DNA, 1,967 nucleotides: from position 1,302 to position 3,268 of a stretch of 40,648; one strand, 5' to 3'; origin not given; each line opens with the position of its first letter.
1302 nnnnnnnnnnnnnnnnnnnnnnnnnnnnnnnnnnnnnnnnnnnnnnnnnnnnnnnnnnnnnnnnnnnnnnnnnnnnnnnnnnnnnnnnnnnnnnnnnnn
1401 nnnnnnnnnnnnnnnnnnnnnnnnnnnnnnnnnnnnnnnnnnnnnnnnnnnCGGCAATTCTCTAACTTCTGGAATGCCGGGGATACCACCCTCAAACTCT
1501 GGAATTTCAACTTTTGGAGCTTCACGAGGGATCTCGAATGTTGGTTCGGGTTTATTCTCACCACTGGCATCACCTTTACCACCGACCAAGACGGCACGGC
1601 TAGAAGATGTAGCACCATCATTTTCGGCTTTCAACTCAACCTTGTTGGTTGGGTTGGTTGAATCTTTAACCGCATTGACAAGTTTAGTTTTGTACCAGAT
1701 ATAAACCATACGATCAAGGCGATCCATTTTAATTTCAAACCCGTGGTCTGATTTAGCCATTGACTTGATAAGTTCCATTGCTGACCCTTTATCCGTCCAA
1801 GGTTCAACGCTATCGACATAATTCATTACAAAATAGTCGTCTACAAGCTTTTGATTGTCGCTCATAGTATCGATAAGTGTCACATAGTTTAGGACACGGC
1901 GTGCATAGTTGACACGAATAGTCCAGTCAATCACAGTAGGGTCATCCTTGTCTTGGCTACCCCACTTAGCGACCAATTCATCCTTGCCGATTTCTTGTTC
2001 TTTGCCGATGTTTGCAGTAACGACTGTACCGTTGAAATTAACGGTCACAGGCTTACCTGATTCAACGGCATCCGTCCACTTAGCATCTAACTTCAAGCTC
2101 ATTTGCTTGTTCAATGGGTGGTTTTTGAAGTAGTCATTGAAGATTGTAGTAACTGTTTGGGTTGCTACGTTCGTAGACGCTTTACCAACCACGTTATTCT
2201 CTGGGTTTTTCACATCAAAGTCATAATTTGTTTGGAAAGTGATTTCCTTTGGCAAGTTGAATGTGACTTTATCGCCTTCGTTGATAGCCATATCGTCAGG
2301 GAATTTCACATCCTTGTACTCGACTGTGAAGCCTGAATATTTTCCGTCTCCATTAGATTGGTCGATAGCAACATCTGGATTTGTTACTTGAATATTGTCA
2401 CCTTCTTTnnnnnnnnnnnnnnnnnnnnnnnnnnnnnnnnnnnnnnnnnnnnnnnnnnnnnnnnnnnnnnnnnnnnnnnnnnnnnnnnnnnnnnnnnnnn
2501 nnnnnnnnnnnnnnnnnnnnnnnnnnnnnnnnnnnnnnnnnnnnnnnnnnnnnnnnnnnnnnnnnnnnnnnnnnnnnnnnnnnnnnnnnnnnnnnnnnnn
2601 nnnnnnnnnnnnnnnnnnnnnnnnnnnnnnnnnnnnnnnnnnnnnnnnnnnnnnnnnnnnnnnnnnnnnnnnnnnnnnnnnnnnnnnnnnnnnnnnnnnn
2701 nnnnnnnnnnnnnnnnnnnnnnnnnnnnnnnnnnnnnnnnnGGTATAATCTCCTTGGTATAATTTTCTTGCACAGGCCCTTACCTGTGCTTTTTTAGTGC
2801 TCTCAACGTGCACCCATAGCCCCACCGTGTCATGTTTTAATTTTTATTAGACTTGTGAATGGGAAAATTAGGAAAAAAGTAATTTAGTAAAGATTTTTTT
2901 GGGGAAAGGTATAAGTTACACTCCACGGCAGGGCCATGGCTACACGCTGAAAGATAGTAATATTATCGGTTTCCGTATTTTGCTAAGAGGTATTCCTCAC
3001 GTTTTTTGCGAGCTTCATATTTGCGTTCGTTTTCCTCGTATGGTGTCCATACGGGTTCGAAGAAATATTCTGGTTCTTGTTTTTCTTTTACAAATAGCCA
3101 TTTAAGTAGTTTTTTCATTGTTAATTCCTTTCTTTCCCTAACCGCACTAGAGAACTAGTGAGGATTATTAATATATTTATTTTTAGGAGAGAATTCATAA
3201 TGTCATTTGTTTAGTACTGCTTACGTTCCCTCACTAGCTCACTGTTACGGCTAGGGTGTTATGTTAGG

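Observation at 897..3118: Sortase-anchored MSCRAMM-like adhesin cassette inside the early/replication operon of a phage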

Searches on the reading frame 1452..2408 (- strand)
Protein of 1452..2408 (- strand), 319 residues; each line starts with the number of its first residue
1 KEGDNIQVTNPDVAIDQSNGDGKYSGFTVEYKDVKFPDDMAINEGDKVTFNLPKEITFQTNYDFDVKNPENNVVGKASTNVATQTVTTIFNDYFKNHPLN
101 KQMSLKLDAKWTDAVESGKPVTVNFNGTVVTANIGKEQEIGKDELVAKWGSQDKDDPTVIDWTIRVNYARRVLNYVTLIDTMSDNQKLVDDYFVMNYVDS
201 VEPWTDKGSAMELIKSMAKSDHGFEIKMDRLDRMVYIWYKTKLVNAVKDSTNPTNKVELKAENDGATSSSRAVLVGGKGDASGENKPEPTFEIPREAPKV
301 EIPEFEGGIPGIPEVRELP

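Call 41: predict_structure(alignment_id=A2)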
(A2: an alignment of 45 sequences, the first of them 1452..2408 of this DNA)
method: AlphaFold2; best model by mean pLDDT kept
length: 319 residues; sequences in the alignment: 45
mean_pLDDT: 59.8   pTM: 0.38
mean pLDDT of the five models: 59.8, 55.9, 53.5, 51.6, 41.3
residues with pLDDT >= 90: 9; 70-90: 120; 50-70: 81; < 50: 109
segments of 3 or more residues with pLDDT < 50: 20-23, 113-122, 128-144, 169-174, 200-205, 247-253, 262-319
pLDDT, mean of each block of 10 residues (from residue 1): 73 61 58 80 88 63 79 86 83 86 73 46 48 34 51 68 64 59 72 61 51 76 74 72 59 55 36 24 28 34 33 35
secondary structure, 60 per line:
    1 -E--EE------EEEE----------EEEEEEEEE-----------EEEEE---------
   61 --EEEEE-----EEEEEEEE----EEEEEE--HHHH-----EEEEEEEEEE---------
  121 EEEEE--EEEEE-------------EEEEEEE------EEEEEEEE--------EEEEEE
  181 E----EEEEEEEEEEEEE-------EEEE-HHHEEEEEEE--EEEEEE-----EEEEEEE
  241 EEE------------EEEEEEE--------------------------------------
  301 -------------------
elements in order: E13-16 E27-35 E47-51 E63-67 E73-80 E85-90 H93-96 E102-111 E121-125 E128-132 E146-152 E159-166 E175-181 E186-198 E206-209 E214-220 E223-228 E234-243 E256-262

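Call 46: fold_search(model_id=the predicted structure, library=pdb)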
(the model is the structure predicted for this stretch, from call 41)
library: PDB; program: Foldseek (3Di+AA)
matches with E <= 10: 1369; with E <= 0.001: 75
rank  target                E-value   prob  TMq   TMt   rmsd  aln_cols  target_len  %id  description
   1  2f6a_B                4.8e-10  1.00  0.31  0.33  13.5       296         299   15  Collagen Adhesin and Collagen Complex Structure (released 2006-12-12)
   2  6leb_A                2.0e-09  1.00  0.37  0.38  15.1       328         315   14  Staphylococcus aureus surface protein SdrC mutant-P366H (released 2020-11-25)
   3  5wtb_A                2.3e-09  1.00  0.39  0.40   9.7       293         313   13  Complex Structure of Staphylococcus aureus SdrE with human complement factor H (released 2017-07-19)
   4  3au0                  2.7e-09  1.00  0.37  0.36  18.0       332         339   16  Structural and biochemical characterization of ClfB:ligand interactions (released 2011-05-04)
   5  6lxh_A                3.4e-09  1.00  0.37  0.38  13.1       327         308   14  Staphylococcus aureus surface protein-sdrc (released 2020-04-22)
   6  8jl8                  3.4e-09  1.00  0.27  0.30  16.5       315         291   13  Crystal structure of the collagen binding domain of Cnm from Streptococcus mutans (released 2024-04-10)
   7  5ihw                  3.6e-09  1.00  0.41  0.41   9.7       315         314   15  The crystal structure of SdrE from staphylococcus aureus (released 2017-03-22)
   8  5wta_A                4.2e-09  1.00  0.38  0.39  10.4       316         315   13  Crystal Structure of Staphylococcus aureus SdrE apo form (released 2017-07-19)
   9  6lxh_C                4.4e-09  1.00  0.35  0.35  13.7       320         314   13  Staphylococcus aureus surface protein-sdrc (released 2020-04-22)
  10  5wta_C                5.0e-09  1.00  0.39  0.39  10.8       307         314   13  Crystal Structure of Staphylococcus aureus SdrE apo form (released 2017-07-19)
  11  5cf3                  5.5e-09  1.00  0.40  0.40   9.8       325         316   15  Crystal structures of Bbp from Staphylococcus aureus (released 2015-09-23)
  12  5cfa_A                7.3e-09  1.00  0.37  0.37   9.4       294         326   15  Crystal structures of Bbp from Staphylococcus aureus with peptide ligand (released 2015-09-23)
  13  2f6a_A                8.1e-09  1.00  0.29  0.30  13.6       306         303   15  Collagen Adhesin and Collagen Complex Structure (released 2006-12-12)
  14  4je0_B                8.5e-09  1.00  0.37  0.37  10.1       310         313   14  Structures of SdrD from Staphylococcus aureus reveal the molecular mechanism of how the cell surface receptors recogni (released 2013-06-19)
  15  6lxs                  9.0e-09  1.00  0.40  0.40  10.0       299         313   14  CWA protein-SdrC (released 2020-04-22)
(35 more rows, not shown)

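Call 57: find_related_loci(query=A2, collection=genome_contigs, flank=8000)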
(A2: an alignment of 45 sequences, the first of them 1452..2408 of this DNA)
Query A2 (319 aa) in genome_contigs; peptide patterns used: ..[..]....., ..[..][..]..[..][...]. (x = any residue, [..] = any of these).
142 stretches matched a pattern; 19 encode a relative of the query (tblastn E <= 1e-3); 19 distinct loci.
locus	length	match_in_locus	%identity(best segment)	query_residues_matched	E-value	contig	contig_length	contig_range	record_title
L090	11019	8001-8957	83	1-319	0e+0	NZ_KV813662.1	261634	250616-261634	Streptococcus sp. HMSC078D09 Scaffold228, whole genome shotgun sequence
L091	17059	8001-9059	75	1-319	7e-175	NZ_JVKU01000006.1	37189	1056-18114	Streptococcus sp. 343_SSPC, whole genome shotgun sequence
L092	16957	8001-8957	80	1-319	3e-174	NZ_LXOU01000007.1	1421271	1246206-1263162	Streptococcus salivarius strain 85-06 S24 SAS2401000007, whole genome shotgun sequence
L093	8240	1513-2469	77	1-319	6e-170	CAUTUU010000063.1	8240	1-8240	MAG TPA_asm: uncultured bacterium isolate ERR10228869_bin.17_MetaWRAP_v1.3_MAG genome assembly, contig: ERZ21659624.2953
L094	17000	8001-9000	83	1-319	3e-169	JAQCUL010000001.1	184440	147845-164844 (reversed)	Streptococcaceae bacterium AF13-5-6.0 AF13-5-6.0.Scaf1, whole genome shotgun sequence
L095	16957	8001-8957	76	1-319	7e-168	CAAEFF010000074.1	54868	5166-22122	MAG TPA_asm: uncultured Streptococcus sp., isolate HGM10373, WGS project CAAEFF010000000 data, contig: ERS473030_18_k99_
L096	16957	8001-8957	71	1-319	9e-158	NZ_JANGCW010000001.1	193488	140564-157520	Streptococcus parasanguinis strain DFI.4.46 PIPFBKEC_1, whole genome shotgun sequence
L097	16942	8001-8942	71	1-313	6e-157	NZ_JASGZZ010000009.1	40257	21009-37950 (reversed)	Streptococcus parasanguinis strain OMI650 OMI650_00009, whole genome shotgun sequence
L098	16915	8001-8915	74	1-305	2e-155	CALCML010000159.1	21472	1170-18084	MAG TPA_asm: uncultured Carnobacterium sp. isolate ERR589727_bin.86_CONCOCT_v1.1_MAG genome assembly, contig: ERZ773206.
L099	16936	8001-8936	72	1-313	1e-153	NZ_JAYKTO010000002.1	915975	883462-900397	Streptococcus gingivalis strain S2 contig2, whole genome shotgun sequence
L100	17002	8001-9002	68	1-315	1e-151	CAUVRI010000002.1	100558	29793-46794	MAG TPA_asm: uncultured Streptococcus sp. isolate SRR15443033_bin.9_MetaWRAP_v1.3_MAG genome assembly, contig: ERZ217876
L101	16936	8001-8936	71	1-313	1e-149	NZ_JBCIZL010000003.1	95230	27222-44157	Streptococcus parasanguinis strain 2218st2_F9_2218SCRN_220325 NODE_3_length_95306_cov_11.091737, whole genome shotgun se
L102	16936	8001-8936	70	1-313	1e-148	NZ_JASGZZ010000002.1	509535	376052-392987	Streptococcus parasanguinis strain OMI650 OMI650_00002, whole genome shotgun sequence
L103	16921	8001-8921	69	1-309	3e-147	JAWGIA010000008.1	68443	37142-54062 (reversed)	MAG: Streptococcus parasanguinis isolate N2_038_020G1_dasN2_038_020G1_abawaca.33 38_010_scaffold_93, whole genome shotgu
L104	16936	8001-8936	69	1-313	4e-147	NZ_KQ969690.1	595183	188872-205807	Streptococcus parasanguinis strain DD19 scaffold00002, whole genome shotgun sequence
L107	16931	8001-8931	67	1-308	6e-117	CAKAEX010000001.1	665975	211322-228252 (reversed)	TPA_asm: uncultured bacterium isolate DRR214962_bin.8_metaWRAP_v1.1_MAG genome assembly, contig: BNJV01000132, whole gen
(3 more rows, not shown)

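Call 60: search_protein_families(library=pfam, proteins=[L104:1537-2859:+, L104:3229-4311:+, L104:4800-5537:+, L104:5552-6109:+, L104:6128-7711:+, L104:7641-9362:+, L104:9382-11715:+, L104:12252-12671:+, L104:13067-13588:+, L104:15606-16664:+], max_evalue=0.001)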
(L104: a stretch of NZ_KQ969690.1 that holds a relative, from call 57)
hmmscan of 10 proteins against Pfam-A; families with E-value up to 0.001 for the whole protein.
L104:1537-2859:+ (440 aa): 3 families
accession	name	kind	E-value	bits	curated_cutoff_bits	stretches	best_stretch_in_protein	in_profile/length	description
PF13476.12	AAA_23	-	2.4e-10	41.8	27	1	6-268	1-200/201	AAA domain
PF02463.25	SMC_N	-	1.2e-08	35.1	40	1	4-55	2-54/220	RecF/RecN/SMC N terminal domain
PF13175.12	AAA_15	-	3.6e-08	33.9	32.1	1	4-279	3-286/374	AAA ATPase domain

L104:3229-4311:+ (360 aa): 1 family
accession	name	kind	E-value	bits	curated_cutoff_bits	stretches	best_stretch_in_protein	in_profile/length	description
PF13479.12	AAA_24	-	5.2e-67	225.9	27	1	11-221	2-195/195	AAA domain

L104:4800-5537:+ (245 aa): 0 families

L104:5552-6109:+ (185 aa): 0 families

L104:6128-7711:+ (527 aa): 5 families
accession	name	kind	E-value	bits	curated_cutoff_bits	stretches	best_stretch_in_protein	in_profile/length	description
PF04851.21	ResIII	-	2.3e-35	122.4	22.5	1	1-153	2-164/164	Type III restriction enzyme, res subunit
PF00271.37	Helicase_C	-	9.9e-17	61.6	23.5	1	228-322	12-108/110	Helicase conserved C-terminal domain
PF00270.35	DEAD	-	2.9e-13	50.3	26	1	5-154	2-162/167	DEAD/DEAH box helicase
PF18766.7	SWI2_SNF2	-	5.8e-10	39.6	26.7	1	8-185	3-189/221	SWI2/SNF2 ATPase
PF13604.12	AAA_30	-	1.9e-06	28.2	27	1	7-141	3-114/191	AAA domain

L104:7641-9362:+ (573 aa): 2 families
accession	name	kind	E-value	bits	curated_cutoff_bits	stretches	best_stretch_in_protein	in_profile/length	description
PF17961.7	Big_8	-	3.6e-13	50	22.9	1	148-235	9-97/103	Bacterial Ig domain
PF05737.18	Collagen_bind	-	5.9e-13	49.6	27.5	1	264-382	2-123/131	Collagen binding domain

L104:9382-11715:+ (777 aa): 2 families
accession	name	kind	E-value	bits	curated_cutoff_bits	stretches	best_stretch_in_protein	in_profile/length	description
PF13481.12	AAA_25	-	3.2e-29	102.4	27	1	362-524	22-194/195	AAA domain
PF08707.16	PriCT_2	-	4e-18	66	22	1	10-81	4-77/77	Primase C terminal 2 (PriCT-2)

L104:12252-12671:+ (139 aa): 1 family
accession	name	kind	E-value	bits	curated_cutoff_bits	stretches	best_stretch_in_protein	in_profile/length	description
PF05866.16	RusA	-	2.8e-30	105.9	22.8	1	12-129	4-124/124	Endodeoxyribonuclease RusA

L104:13067-13588:+ (173 aa): 5 families
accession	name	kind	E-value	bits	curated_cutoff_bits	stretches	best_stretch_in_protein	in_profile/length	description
PF13443.12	HTH_26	-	5.9e-10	39.7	22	1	19-71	1-54/63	Cro/C1-type HTH DNA-binding domain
PF13560.12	HTH_31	-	5.9e-09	36.5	27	1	20-74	6-61/64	Helix-turn-helix domain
PF01381.28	HTH_3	-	1.2e-08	35.3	23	1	20-73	1-54/55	Helix-turn-helix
PF12844.13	HTH_19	-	9e-05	22.7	30.2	0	18-75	2-59/64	Helix-turn-helix domain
PF13384.12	HTH_23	-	0.00095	19.4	24.6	0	22-50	12-39/50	Homeodomain-like domain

L104:15606-16664:+ (352 aa): 1 family
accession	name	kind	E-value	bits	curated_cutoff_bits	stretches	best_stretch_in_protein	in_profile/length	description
PF14386.11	DUF4417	-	2.9e-69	232.7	28.9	1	162-340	3-182/183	Domain of unknown function (DUF4417)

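Call 77: search_solved_structures(query=A2, max_evalue=1, show_alignments=1)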
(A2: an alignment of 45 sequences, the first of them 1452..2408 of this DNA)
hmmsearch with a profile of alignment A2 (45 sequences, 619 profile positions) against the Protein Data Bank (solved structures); distinct sequences matched with E-value up to 1: 0.

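Call 79: search_protein_families(library=phrogs, proteins=[L091:4500-5288:+, L091:5298-6326:+, L091:6555-7070:+, L091:7307-7561:+, L091:9477-9782:+, L091:9783-10280:+, L091:10304-10984:+, L107:5841-6869:-, L107:10930-12090:+, L107:14317-16917:+], max_evalue=0.00001)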
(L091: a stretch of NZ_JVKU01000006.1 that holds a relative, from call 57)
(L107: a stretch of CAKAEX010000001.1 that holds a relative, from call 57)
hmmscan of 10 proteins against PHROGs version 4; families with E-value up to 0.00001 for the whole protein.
L091:4500-5288:+ (262 aa): 5 families
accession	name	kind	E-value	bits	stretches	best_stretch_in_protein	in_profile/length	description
phrog_2760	-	DNA, RNA and nucleotide metabolism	3e-106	355.6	1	13-262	1-257/257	RecT-like ssDNA annealing protein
phrog_252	-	DNA, RNA and nucleotide metabolism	2.9e-39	136.2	1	16-236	11-222/263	Bet-like ssDNA annealing protein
phrog_10056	-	DNA, RNA and nucleotide metabolism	4.1e-38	132.5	1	24-235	17-224/302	RecT-like ssDNA annealing protein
phrog_2780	-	DNA, RNA and nucleotide metabolism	9.4e-24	85.5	1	62-243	67-257/369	RecT-like ssDNA annealing protein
phrog_2449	-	DNA, RNA and nucleotide metabolism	7.4e-10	39.8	1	160-241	156-243/301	single strand annealing protein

L091:5298-6326:+ (342 aa): 1 family
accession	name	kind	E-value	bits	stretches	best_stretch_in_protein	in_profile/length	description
phrog_674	-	unknown function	1.9e-97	327.3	1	2-319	11-311/312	-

L091:6555-7070:+ (171 aa): 5 families
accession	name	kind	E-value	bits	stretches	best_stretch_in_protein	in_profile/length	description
phrog_44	-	DNA, RNA and nucleotide metabolism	3.8e-58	198.4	1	22-171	75-228/271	single strand DNA binding protein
phrog_25370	-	unknown function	2.8e-16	60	1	33-80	1-48/48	-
phrog_27667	-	DNA, RNA and nucleotide metabolism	7.3e-12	46.4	1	102-143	1-43/61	single strand DNA binding protein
phrog_12631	-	DNA, RNA and nucleotide metabolism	3.7e-07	31.2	1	30-65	26-61/78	single strand DNA binding protein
phrog_26861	-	unknown function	2.1e-06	28.1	1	5-143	107-241/242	-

L091:7307-7561:+ (84 aa): 1 family
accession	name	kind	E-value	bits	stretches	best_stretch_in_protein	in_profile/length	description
phrog_140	-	DNA, RNA and nucleotide metabolism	2.7e-12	47.8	1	1-61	39-99/219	RusA-like Holliday junction resolvase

L091:9477-9782:+ (101 aa): 2 families
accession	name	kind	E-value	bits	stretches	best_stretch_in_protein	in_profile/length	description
phrog_884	-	unknown function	1.2e-34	119.4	1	7-101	9-101/101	-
phrog_13906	-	unknown function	7.9e-31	107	1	52-101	1-50/50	-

L091:9783-10280:+ (165 aa): 1 family
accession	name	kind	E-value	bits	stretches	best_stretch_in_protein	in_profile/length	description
phrog_121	-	unknown function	7.1e-45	154.7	1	1-165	48-222/297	-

L091:10304-10984:+ (226 aa): 7 families
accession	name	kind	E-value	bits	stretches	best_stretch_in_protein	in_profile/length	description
phrog_23224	-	other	1.9e-62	212.3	1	4-212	79-299/305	DNA methyltransferase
phrog_67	-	other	7.8e-35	122.1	1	1-216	132-354/743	DNA methyltransferase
phrog_18293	-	other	1.3e-16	61.6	1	139-210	41-112/119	methyltransferase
phrog_498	-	other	3.1e-13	50.1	1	116-217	333-431/633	DNA methyltransferase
phrog_3008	-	other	5.4e-13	49.8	1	143-213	149-219/244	DNA methyltransferase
phrog_23085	-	unknown function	1e-08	35.9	1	142-211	42-111/138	-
phrog_6952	-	other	6.3e-07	30.4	1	144-209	114-179/181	DNA methyltransferase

L107:5841-6869:- (342 aa): 1 family
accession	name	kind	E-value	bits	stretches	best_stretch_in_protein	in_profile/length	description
phrog_2170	-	moron, auxiliary metabolic gene and host takeover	1.5e-07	31.8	1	16-331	17-270/374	glycosyltransferase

L107:10930-12090:+ (386 aa): 1 family
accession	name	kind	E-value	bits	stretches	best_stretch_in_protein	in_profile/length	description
phrog_13226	-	unknown function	4e-90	304.4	1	2-345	154-542/726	-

L107:14317-16917:+ (866 aa): 2 families
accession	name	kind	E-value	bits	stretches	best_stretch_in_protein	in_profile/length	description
phrog_5156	-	unknown function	1.6e-87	295.4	1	63-790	49-804/824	-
phrog_7035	-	unknown function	7e-13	48.8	0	595-714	441-562/969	-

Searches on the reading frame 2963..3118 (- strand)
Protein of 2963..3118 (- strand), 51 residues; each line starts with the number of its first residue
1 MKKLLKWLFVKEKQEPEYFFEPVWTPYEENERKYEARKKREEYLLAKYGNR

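Call 4: search_protein_families(library=pfam, proteins=[window:2963-3118:-], max_evalue=0.01)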
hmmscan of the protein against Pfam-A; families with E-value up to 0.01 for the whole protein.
window:2963-3118:- (51 aa): 0 families

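Call 6: search_protein_families(library=ncbifam, proteins=[window:2963-3118:-], max_evalue=0.01)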
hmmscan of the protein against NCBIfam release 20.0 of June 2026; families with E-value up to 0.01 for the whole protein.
window:2963-3118:- (51 aa): 0 families

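Call 29: search_protein_families(library=phrogs, proteins=[window:2963-3118:-], max_evalue=0.01)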
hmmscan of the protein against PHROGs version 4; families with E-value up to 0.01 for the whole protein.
window:2963-3118:- (51 aa): 1 family
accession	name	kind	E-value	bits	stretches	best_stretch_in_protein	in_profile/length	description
phrog_1022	-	unknown function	7.5e-12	46.4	1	1-42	1-44/47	-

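Call 33: search_dna_similar(query=window:2963-3118:-, collection=phages, mode=protein, max_rows=40, rows=spread, max_evalue=0.001)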
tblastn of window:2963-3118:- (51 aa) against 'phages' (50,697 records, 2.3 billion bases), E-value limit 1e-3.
Records with a match: 6; places in all: 6; records where one place covers at least 80% of the query: 6.
Best place of each record, by identity: 95-99% 1; 80-90% 2; 60-80% 3.
By first word of the organism name: Streptococcus 6.
By host as written in the record: Streptococcus salivarius 57.I 2; Streptococcus salivarius JIM8777 1; Streptococcus salivarius JF 1; Streptococcus salivarius NCTC_8618 1; Streptococcus salivarius ATCC_7073 1.
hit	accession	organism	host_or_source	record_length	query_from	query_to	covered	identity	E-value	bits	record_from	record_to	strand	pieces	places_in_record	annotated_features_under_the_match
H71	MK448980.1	Streptococcus phage Javan536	Streptococcus salivarius JIM8777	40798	1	51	100%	96.1%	3e-13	66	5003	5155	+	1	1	hypothetical protein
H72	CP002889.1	Streptococcus phage YMC-2011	Streptococcus salivarius 57.I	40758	1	51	100%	82.4%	1e-9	56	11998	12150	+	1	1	hypothetical protein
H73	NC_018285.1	Streptococcus phage YMC-2011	Streptococcus salivarius 57.I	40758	1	51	100%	82.4%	1e-9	56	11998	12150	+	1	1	hypothetical protein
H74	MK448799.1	Streptococcus phage Javan535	Streptococcus salivarius JF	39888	1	51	100%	74.5%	1e-9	57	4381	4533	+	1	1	hypothetical protein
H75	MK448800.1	Streptococcus phage Javan539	Streptococcus salivarius NCTC_8618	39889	1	51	100%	74.5%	1e-9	57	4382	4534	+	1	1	hypothetical protein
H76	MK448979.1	Streptococcus phage Javan534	Streptococcus salivarius ATCC_7073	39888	1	51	100%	74.5%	1e-9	57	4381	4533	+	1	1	hypothetical protein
